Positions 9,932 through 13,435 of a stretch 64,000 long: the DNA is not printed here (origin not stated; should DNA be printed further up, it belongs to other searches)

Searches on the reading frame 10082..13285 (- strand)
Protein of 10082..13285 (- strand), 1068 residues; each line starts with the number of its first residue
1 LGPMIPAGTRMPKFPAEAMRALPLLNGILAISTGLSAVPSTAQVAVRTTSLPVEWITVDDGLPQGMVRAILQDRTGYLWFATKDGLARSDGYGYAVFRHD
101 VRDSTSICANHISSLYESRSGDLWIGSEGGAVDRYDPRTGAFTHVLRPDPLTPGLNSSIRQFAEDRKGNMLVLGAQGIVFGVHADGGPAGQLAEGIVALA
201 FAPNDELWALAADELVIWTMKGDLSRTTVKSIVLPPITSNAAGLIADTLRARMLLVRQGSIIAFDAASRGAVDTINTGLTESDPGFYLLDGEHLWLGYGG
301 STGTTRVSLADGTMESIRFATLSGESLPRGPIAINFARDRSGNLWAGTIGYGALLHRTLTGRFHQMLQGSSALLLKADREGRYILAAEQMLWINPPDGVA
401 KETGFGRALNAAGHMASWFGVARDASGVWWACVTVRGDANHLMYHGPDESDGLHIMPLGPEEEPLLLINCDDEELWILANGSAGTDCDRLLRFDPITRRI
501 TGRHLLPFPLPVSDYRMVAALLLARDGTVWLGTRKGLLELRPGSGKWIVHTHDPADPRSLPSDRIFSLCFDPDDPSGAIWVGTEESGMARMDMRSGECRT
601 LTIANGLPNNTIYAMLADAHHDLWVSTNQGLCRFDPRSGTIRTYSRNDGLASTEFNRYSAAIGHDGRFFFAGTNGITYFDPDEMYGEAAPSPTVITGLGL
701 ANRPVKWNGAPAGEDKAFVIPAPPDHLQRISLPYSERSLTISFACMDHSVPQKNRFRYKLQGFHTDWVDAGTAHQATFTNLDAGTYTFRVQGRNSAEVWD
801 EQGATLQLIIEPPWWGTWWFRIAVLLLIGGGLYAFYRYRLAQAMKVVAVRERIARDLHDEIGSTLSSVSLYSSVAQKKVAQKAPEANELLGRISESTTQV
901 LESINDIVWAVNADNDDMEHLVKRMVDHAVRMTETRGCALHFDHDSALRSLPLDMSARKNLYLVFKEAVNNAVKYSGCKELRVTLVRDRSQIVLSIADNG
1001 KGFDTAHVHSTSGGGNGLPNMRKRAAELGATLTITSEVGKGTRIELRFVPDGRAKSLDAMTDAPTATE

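Call 15: search_protein_families(library=pfam, proteins=[window:10082-13285:-], max_evalue=0.001)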
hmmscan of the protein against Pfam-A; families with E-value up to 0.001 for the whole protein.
window:10082-13285:- (1068 aa): 6 families
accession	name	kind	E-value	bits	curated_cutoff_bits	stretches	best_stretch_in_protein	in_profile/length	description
PF07494.17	Reg_prop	-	1e-26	90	20.4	0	61-83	1-23/24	Two component regulator propeller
PF02518.31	HATPase_c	-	6.6e-16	59.2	26.4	1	959-1048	4-107/111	Histidine kinase-, DNA gyrase B-, and HSP90-like ATPase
PF07495.19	Y_Y_Y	-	1e-15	57.8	26.6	1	749-810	3-64/65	Y_Y_Y domain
PF07730.19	HisKA_3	-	1.5e-11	45.1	24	1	850-911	2-63/68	Histidine kinase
PF13581.12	HATPase_c_2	-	1.4e-06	28.8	27.4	1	947-1028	18-112/127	Histidine kinase-like ATPase domain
PF08450.18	SGL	-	4.6e-05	23.6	26.3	0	579-677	15-107/246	SMP-30/Gluconolactonase/LRE-like region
